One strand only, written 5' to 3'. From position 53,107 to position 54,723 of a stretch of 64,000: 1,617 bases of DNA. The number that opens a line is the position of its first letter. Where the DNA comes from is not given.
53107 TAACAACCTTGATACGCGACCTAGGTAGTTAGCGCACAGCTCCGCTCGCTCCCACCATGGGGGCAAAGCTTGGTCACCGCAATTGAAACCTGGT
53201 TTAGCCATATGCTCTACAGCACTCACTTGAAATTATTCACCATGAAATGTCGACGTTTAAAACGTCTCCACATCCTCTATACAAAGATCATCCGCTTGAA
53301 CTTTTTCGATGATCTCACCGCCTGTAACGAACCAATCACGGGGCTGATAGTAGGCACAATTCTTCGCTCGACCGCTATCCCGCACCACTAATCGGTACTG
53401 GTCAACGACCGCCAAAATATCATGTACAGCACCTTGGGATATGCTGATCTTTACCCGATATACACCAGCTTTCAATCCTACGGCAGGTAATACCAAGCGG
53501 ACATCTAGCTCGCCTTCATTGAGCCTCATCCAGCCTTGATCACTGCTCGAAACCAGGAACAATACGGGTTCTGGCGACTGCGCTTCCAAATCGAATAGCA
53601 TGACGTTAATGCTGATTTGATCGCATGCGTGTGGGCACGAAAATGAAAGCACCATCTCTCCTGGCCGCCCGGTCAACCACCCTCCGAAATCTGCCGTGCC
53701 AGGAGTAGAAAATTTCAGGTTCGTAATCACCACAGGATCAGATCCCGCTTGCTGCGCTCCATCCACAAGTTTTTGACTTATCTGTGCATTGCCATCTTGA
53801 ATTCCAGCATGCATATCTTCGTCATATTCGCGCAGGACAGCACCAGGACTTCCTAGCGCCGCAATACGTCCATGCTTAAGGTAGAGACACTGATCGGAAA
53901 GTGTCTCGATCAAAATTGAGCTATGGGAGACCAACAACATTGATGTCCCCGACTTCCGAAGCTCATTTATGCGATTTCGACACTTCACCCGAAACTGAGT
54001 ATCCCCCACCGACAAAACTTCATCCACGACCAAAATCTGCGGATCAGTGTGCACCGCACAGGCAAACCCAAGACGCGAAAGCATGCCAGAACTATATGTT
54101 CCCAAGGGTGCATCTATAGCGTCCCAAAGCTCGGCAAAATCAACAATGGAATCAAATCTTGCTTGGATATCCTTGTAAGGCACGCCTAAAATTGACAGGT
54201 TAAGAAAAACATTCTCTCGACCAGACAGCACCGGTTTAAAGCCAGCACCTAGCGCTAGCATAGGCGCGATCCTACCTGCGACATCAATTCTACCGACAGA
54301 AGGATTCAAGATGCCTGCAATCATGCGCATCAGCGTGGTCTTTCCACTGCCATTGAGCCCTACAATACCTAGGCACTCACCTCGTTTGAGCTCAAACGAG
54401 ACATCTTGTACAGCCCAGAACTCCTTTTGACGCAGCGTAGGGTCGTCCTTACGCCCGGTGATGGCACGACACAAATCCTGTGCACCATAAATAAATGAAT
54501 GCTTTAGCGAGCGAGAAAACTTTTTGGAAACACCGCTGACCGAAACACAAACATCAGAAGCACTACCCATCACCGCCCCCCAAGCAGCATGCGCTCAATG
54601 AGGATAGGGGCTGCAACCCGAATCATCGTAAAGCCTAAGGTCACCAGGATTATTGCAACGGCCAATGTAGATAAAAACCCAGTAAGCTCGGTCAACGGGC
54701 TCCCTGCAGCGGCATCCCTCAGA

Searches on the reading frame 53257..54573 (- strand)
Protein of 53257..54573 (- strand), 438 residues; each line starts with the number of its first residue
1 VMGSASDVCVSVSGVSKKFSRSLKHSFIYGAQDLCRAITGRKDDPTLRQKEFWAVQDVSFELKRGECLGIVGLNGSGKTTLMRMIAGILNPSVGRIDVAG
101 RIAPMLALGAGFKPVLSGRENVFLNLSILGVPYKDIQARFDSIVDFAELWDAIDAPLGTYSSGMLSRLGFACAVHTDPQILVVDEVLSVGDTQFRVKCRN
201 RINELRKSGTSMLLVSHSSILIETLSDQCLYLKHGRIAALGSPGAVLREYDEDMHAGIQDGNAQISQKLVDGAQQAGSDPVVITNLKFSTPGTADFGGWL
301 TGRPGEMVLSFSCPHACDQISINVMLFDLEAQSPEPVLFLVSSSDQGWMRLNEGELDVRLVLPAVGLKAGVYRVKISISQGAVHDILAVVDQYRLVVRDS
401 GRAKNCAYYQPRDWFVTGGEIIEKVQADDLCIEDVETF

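Call 38: search_protein_families(library=pfam, proteins=[window:53257-54573:-], max_evalue=1e-8)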
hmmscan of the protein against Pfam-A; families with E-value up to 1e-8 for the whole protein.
window:53257-54573:- (438 aa): 1 family
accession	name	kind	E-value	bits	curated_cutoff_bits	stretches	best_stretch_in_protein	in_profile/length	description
PF00005.33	ABC_tran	-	7.5e-20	72.4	25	1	56-186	2-135/137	ABC transporter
